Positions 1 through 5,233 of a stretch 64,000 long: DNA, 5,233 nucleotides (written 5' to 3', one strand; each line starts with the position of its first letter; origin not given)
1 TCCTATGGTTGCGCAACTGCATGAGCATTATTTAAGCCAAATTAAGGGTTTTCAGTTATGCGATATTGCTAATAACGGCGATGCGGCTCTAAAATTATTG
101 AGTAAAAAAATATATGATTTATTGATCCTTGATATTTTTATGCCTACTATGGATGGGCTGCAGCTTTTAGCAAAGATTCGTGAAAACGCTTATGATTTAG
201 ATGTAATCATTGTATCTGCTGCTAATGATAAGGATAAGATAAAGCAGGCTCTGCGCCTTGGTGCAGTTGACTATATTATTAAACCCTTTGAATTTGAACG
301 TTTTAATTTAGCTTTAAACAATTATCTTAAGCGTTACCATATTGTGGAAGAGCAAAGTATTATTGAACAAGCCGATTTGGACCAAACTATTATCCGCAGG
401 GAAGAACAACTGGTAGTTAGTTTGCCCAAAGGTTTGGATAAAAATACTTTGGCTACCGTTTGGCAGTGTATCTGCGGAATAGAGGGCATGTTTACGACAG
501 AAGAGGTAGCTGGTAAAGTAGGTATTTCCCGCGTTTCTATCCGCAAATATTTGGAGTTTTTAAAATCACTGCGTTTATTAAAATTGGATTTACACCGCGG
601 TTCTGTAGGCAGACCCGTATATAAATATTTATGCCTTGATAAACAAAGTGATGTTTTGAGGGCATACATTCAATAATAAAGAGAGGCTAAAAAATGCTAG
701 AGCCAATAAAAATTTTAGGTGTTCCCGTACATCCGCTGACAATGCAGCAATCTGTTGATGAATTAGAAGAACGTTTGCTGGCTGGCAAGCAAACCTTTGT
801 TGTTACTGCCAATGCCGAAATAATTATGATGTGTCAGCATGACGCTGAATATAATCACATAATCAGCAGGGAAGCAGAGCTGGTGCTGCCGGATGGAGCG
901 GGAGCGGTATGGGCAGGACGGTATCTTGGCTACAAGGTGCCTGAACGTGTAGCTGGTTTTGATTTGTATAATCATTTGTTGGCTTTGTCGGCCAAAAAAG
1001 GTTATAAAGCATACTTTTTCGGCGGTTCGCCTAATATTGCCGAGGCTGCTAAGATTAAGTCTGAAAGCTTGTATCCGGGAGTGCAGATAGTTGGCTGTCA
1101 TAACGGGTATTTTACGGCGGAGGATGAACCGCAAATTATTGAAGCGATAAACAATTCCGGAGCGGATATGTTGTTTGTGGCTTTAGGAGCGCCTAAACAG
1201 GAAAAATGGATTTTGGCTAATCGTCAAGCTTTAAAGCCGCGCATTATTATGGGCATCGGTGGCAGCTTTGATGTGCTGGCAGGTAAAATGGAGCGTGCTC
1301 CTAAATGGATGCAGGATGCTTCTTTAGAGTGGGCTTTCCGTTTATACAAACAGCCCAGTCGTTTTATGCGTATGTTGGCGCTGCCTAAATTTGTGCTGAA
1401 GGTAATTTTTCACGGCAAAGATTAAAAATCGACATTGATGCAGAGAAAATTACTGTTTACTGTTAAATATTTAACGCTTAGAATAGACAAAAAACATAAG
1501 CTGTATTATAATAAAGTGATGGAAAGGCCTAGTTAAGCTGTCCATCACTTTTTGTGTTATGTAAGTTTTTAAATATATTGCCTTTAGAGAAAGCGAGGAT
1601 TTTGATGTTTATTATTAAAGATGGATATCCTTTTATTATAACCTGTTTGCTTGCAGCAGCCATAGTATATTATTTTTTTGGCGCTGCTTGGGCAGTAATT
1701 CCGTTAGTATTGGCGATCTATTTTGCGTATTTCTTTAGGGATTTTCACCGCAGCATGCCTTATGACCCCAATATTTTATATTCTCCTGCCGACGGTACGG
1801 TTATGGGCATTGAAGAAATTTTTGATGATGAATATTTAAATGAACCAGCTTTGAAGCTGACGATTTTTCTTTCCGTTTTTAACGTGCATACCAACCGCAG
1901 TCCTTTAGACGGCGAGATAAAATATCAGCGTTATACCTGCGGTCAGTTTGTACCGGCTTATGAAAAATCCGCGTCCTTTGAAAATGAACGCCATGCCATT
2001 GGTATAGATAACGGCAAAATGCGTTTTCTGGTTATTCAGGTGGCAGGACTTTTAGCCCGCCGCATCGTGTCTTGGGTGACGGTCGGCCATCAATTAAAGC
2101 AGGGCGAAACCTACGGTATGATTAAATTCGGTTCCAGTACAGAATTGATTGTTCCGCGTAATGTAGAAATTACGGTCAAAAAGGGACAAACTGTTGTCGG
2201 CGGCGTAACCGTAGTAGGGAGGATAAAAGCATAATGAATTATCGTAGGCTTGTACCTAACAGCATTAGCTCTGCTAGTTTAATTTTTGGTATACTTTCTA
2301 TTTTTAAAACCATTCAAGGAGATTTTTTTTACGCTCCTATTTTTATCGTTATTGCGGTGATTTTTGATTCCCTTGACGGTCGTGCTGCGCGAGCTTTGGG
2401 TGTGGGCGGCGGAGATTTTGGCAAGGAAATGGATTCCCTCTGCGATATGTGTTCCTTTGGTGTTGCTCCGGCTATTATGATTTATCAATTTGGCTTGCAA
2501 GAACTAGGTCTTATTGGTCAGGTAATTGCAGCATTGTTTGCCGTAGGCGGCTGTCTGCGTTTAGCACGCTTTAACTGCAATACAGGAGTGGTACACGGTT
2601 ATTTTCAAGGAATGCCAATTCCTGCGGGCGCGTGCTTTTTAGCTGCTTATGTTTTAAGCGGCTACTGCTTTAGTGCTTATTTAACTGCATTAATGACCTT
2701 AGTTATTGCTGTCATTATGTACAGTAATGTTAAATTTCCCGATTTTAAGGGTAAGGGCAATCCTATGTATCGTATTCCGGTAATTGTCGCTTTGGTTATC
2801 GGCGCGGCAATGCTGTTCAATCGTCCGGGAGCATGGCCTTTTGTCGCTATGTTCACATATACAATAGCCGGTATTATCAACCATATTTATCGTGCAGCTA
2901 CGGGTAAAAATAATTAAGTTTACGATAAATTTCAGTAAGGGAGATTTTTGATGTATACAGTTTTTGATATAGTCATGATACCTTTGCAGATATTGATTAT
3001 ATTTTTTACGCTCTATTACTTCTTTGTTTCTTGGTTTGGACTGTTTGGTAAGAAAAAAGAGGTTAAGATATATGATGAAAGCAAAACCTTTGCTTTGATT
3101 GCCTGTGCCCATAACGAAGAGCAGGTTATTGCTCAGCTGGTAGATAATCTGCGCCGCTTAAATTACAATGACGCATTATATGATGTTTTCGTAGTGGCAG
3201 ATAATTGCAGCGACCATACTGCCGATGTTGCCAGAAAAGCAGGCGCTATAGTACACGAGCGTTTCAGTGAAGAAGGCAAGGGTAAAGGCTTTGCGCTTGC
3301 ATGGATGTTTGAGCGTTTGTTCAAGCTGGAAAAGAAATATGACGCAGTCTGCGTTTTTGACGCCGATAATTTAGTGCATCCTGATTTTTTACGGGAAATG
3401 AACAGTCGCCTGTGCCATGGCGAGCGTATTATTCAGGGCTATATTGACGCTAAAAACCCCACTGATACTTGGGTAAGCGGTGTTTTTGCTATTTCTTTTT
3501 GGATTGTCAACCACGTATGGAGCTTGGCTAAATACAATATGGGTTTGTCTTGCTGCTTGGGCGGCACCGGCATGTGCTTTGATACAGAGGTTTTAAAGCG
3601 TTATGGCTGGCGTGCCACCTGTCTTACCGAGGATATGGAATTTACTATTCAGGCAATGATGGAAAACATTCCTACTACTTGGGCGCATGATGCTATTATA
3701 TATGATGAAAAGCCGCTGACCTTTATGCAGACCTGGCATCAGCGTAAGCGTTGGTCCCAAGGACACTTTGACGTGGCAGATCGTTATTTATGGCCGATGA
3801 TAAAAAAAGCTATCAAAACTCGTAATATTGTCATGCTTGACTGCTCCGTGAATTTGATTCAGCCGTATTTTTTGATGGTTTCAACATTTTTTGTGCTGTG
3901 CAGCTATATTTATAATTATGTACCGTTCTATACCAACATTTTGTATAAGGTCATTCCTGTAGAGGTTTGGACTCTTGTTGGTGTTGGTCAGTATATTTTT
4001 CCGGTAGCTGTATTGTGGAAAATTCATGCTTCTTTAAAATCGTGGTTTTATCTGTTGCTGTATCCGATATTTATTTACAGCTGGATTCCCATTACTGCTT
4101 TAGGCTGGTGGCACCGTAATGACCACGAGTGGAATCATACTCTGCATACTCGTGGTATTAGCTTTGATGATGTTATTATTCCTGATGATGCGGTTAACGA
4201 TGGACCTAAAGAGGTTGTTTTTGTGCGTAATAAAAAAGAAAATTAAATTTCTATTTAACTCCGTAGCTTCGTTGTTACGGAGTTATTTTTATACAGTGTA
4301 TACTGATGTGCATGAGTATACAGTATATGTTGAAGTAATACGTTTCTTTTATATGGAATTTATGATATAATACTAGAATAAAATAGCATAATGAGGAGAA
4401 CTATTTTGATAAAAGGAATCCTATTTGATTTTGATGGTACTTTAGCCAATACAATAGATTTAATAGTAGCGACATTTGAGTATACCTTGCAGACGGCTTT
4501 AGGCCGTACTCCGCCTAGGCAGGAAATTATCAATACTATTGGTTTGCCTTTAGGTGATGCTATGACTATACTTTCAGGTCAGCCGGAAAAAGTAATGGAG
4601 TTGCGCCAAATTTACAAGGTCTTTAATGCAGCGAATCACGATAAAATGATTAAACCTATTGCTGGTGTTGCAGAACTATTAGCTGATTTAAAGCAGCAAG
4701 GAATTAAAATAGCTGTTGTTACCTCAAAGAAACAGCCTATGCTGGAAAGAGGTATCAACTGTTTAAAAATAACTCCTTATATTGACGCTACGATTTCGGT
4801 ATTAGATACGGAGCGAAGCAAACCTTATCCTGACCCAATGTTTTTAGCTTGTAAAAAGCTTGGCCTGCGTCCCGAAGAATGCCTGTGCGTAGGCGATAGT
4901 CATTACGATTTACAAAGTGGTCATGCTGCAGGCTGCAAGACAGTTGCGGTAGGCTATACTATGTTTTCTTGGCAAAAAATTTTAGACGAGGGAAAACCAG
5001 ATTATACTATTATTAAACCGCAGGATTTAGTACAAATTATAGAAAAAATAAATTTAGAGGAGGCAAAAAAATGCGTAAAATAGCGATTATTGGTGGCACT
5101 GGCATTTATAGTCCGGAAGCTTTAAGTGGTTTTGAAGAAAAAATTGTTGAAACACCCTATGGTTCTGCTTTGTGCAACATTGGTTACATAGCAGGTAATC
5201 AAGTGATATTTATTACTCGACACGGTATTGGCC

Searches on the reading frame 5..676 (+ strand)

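Call 71: search_protein_families(library=pfam, proteins=[window:5-676:+], max_evalue=0.00001)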
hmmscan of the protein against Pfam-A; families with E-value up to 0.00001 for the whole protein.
window:5-676:+ (223 aa): 1 family
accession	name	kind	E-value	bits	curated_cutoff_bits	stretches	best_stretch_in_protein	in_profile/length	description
PF00072.30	Response_reg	-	1.5e-23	83.5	30.2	1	4-102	12-108/111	Response regulator receiver domain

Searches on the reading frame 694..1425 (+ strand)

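Call 71: search_protein_families(library=pfam, proteins=[window:694-1425:+], max_evalue=0.00001)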
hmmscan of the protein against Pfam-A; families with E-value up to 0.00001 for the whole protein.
window:694-1425:+ (243 aa): 1 family
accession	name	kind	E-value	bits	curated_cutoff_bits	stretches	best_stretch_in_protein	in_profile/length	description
PF03808.19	Glyco_tran_WecG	-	1e-65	221.1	27.4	1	61-227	1-167/168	Glycosyl transferase WecG/TagA/CpsF family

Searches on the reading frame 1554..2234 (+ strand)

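Call 71: search_protein_families(library=pfam, proteins=[window:1554-2234:+], max_evalue=0.00001)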
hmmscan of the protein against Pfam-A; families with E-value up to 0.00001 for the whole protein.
window:1554-2234:+ (226 aa): 1 family
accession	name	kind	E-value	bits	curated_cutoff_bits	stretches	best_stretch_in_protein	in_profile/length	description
PF02666.20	PS_Dcarbxylase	-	1.9e-42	145.7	22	1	54-221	2-197/198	Phosphatidylserine decarboxylase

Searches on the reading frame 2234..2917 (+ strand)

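Call 71: search_protein_families(library=pfam, proteins=[window:2234-2917:+], max_evalue=0.00001)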
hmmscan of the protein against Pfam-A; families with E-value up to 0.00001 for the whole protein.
window:2234-2917:+ (227 aa): 1 family
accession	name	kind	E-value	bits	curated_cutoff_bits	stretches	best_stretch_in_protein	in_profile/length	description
PF01066.26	CDP-OH_P_transf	-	2.3e-15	57.8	22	1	6-154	2-143/152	CDP-alcohol phosphatidyltransferase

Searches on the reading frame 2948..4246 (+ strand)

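Call 71: search_protein_families(library=pfam, proteins=[window:2948-4246:+], max_evalue=0.00001)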
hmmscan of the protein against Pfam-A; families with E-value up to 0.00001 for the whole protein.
window:2948-4246:+ (432 aa): 4 families
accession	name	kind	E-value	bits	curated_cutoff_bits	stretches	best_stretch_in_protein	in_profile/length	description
PF13641.12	Glyco_tranf_2_3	-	4.9e-28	99.2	27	1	48-272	3-230/230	Glycosyltransferase like family 2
PF13632.12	Glyco_trans_2_3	-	7.9e-19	68.7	27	1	134-332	2-188/198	Glycosyl transferase family group 2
PF00535.33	Glycos_transf_2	-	4.2e-11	43.5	23.3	1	51-173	3-122/168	Glycosyl transferase family 2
PF13704.12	Glyco_tranf_2_4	-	9.8e-07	29.6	27.5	1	55-149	1-90/98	Glycosyl transferase family 2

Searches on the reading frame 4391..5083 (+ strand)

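Call 71: search_protein_families(library=pfam, proteins=[window:4391-5083:+], max_evalue=0.00001)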
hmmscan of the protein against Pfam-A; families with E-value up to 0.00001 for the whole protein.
window:4391-5083:+ (230 aa): 4 families
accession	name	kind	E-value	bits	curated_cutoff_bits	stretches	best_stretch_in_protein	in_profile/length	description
PF13419.12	HAD_2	-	1e-47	163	23.8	1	10-187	1-178/178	Haloacid dehalogenase-like hydrolase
PF00702.32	Hydrolase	-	4.5e-29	102.7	26.4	1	7-181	1-191/191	haloacid dehalogenase-like hydrolase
PF12710.13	HAD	-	3.5e-10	41.1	27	1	10-175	1-186/189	haloacid dehalogenase-like hydrolase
PF13242.12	Hydrolase_like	-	3.8e-09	36.8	22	1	143-205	3-67/75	HAD-hyrolase-like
